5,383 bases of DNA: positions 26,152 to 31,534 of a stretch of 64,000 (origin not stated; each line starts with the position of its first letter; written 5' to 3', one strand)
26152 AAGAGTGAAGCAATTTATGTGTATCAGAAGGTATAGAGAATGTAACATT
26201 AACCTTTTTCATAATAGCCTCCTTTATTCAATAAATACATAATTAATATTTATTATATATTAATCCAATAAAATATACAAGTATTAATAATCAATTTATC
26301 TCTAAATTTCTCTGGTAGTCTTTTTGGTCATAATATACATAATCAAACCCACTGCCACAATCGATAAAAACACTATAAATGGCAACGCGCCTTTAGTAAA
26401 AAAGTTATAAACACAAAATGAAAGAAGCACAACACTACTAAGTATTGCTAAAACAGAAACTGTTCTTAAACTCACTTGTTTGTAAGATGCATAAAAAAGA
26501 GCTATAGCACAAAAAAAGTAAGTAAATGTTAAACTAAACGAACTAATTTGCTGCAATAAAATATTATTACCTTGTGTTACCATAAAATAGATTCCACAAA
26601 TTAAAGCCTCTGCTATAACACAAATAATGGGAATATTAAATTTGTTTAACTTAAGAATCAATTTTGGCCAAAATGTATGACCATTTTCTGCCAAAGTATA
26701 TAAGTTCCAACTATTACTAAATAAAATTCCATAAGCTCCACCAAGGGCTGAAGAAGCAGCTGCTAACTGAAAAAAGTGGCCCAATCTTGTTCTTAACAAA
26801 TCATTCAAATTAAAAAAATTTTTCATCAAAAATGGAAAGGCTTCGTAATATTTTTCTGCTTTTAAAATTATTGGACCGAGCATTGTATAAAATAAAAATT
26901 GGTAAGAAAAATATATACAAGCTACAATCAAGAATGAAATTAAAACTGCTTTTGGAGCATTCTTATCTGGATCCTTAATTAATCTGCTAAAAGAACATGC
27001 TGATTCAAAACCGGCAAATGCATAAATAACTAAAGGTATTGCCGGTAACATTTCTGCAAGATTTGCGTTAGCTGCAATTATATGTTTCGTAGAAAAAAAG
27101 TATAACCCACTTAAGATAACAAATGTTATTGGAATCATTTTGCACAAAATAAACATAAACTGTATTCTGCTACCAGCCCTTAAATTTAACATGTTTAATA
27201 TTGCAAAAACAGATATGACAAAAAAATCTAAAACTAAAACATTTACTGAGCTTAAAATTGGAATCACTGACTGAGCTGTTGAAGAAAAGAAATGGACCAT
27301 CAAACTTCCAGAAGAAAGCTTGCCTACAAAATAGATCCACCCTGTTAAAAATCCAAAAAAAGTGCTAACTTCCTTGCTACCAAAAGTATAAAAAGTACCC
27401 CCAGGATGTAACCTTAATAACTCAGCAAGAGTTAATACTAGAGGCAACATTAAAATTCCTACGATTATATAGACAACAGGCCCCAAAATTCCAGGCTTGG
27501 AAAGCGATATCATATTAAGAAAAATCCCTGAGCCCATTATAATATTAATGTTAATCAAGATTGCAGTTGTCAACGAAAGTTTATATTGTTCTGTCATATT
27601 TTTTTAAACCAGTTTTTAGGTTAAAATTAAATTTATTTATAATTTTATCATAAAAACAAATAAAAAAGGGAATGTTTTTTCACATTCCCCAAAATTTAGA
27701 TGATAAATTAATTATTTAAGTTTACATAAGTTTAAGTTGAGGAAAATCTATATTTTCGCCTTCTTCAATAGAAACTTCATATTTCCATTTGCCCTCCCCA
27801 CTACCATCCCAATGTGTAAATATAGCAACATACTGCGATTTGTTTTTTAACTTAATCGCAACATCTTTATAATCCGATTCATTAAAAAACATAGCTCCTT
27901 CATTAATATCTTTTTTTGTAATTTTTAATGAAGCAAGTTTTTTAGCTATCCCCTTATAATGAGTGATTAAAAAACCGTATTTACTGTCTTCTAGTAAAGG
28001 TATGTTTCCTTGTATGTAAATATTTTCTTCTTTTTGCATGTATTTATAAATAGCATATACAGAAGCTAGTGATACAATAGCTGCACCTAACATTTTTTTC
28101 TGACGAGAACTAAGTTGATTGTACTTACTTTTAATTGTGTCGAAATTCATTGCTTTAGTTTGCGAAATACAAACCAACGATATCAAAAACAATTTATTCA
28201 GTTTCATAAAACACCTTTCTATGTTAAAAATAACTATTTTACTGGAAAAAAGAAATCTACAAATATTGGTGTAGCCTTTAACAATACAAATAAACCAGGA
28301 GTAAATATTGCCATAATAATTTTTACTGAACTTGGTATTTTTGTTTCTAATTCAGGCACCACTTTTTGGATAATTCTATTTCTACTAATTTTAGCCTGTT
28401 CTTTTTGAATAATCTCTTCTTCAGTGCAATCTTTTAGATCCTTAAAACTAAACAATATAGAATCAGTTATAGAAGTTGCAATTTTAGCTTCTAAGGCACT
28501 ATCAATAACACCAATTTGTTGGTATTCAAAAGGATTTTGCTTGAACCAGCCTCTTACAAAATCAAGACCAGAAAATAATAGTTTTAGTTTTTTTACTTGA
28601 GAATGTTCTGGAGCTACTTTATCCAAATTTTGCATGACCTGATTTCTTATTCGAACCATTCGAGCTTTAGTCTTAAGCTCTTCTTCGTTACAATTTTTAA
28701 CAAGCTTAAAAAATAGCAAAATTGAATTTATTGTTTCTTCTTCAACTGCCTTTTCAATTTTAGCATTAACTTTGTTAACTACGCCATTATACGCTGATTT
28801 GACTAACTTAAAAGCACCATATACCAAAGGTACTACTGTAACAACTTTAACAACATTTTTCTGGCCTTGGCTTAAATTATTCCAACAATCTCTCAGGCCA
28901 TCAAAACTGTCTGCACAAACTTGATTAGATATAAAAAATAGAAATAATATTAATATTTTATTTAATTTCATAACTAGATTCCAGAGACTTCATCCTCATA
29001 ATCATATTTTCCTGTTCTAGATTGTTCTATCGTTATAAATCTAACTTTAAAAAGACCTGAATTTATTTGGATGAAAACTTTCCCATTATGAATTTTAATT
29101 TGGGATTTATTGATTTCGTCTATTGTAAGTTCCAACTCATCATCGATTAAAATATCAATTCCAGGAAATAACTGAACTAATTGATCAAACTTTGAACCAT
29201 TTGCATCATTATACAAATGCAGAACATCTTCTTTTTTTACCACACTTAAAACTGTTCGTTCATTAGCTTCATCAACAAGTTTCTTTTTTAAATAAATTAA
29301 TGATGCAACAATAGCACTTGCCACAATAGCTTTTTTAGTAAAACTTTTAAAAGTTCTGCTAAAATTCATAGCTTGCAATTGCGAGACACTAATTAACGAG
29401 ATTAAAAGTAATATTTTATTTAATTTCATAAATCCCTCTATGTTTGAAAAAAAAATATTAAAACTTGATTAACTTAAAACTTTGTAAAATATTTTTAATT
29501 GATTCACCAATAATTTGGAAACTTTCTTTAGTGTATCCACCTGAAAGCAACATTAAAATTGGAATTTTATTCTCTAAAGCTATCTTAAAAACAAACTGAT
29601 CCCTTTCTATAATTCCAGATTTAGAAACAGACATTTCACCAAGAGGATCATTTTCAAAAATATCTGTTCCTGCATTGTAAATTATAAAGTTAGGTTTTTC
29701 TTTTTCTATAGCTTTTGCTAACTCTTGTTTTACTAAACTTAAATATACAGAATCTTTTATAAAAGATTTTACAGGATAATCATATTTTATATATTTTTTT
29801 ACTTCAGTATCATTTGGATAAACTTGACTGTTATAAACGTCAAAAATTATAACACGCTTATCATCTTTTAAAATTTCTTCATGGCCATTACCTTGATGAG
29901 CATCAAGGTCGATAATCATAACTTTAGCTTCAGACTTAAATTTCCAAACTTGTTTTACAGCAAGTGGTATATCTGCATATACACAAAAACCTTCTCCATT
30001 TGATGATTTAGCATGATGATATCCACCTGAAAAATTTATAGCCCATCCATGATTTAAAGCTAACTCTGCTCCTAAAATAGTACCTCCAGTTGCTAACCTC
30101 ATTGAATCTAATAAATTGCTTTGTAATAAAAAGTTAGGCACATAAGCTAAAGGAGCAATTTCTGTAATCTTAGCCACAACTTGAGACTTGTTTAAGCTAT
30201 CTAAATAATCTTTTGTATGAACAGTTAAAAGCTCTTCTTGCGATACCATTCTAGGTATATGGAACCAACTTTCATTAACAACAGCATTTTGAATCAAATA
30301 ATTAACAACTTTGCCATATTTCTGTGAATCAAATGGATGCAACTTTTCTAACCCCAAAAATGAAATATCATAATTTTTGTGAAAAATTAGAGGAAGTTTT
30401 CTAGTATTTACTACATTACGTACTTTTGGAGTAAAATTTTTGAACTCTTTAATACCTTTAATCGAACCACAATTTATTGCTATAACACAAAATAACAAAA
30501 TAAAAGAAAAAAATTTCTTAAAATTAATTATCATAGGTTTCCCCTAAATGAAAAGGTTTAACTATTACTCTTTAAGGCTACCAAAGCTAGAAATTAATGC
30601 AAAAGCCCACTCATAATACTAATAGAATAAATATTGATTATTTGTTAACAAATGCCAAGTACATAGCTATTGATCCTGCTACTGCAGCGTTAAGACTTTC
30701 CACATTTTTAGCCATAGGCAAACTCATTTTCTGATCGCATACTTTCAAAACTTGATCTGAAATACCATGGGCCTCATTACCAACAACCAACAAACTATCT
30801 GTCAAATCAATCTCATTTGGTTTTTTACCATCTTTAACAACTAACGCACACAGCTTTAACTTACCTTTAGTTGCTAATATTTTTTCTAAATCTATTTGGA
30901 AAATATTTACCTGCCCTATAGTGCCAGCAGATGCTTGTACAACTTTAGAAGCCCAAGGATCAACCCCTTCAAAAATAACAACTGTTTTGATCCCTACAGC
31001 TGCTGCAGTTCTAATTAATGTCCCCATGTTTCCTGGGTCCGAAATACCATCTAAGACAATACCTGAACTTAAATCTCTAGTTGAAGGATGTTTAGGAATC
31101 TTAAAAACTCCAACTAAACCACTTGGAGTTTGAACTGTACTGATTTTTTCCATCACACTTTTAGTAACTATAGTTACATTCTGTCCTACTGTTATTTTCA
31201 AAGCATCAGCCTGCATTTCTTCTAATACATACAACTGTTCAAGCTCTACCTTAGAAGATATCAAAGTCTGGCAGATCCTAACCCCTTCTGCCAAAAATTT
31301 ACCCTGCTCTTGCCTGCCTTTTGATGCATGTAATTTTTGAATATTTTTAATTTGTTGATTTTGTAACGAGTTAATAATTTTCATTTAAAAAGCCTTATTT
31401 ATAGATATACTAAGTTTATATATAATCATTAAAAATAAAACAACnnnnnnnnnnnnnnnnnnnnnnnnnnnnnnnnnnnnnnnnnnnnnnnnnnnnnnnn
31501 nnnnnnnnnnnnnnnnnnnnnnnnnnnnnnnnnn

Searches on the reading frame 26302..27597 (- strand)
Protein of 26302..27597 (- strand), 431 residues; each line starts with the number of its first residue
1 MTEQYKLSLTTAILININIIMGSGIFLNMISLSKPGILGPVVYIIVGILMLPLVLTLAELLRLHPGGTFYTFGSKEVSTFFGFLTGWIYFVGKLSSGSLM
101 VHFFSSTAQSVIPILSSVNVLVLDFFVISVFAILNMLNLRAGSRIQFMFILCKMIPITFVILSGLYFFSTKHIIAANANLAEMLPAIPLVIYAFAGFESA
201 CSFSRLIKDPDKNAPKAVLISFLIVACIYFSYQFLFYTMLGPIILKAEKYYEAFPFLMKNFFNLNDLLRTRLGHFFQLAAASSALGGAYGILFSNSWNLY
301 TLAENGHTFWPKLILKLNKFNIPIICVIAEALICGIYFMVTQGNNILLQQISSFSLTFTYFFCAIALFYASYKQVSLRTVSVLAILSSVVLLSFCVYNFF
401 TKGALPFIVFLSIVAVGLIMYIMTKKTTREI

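Call 57: search_protein_families(library=pfam, proteins=[window:26302-27597:-], max_evalue=0.01)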
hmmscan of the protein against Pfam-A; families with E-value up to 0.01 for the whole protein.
window:26302-27597:- (431 aa): 2 families
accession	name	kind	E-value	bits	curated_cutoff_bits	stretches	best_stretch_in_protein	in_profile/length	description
PF13520.12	AA_permease_2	-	7.6e-32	111.2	27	1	7-415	1-420/427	Amino acid permease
PF00324.27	AA_permease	-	4.6e-18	65.6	24.6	1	13-415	3-420/470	Amino acid permease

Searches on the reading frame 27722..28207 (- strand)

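Call 4: search_protein_families(library=pfam, proteins=[window:27722-28207:-], max_evalue=0.01)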
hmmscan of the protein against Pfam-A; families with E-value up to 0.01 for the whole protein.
window:27722-28207:- (161 aa): 1 family
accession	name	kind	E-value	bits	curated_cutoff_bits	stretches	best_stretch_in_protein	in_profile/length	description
PF19754.4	DUF6241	-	0.0048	17.5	27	0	82-134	5-51/90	Family of unknown function (DUF6241)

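Call 66: search_protein_families(library=ncbifam, proteins=[window:27722-28207:-], max_evalue=0.001)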
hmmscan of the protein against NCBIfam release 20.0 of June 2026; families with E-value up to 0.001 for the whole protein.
window:27722-28207:- (161 aa): 0 families

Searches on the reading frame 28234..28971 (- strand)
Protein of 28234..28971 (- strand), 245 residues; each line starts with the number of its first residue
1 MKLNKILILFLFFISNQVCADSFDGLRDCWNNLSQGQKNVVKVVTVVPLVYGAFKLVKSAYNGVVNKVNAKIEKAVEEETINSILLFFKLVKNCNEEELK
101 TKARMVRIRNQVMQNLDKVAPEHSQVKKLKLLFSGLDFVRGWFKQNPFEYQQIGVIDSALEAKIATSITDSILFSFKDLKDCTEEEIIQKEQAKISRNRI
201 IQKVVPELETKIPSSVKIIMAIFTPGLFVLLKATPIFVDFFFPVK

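Call 4: search_protein_families(library=pfam, proteins=[window:28234-28971:-], max_evalue=0.01)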
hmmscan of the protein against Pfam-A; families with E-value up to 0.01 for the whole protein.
window:28234-28971:- (245 aa): 0 families

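Call 66: search_protein_families(library=ncbifam, proteins=[window:28234-28971:-], max_evalue=0.001)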
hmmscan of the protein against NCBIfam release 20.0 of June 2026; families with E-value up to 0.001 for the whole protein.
window:28234-28971:- (245 aa): 0 families

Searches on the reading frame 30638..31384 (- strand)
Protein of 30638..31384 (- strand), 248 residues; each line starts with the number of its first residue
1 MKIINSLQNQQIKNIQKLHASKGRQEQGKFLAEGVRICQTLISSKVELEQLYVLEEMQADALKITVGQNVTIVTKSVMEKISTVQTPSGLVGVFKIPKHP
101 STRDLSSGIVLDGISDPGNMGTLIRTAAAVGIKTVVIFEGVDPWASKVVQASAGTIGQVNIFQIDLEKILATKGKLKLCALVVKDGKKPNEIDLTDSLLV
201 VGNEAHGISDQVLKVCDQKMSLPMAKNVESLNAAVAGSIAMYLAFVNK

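Call 4: search_protein_families(library=pfam, proteins=[window:30638-31384:-], max_evalue=0.01)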
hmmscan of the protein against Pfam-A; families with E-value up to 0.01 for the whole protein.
window:30638-31384:- (248 aa): 3 families
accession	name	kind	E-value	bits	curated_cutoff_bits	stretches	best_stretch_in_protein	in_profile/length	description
PF00588.24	SpoU_methylase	-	1.3e-31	110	29.7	1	109-242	4-142/142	SpoU rRNA Methylase family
PF22435.1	MRM3-like_sub_bind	-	6.3e-20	71.8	27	1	9-92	1-84/84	MRM3-like substrate binding domain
PF08032.17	SpoU_sub_bind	-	0.0026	18.5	22.8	1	31-98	1-74/76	RNA 2'-O ribose methyltransferase substrate binding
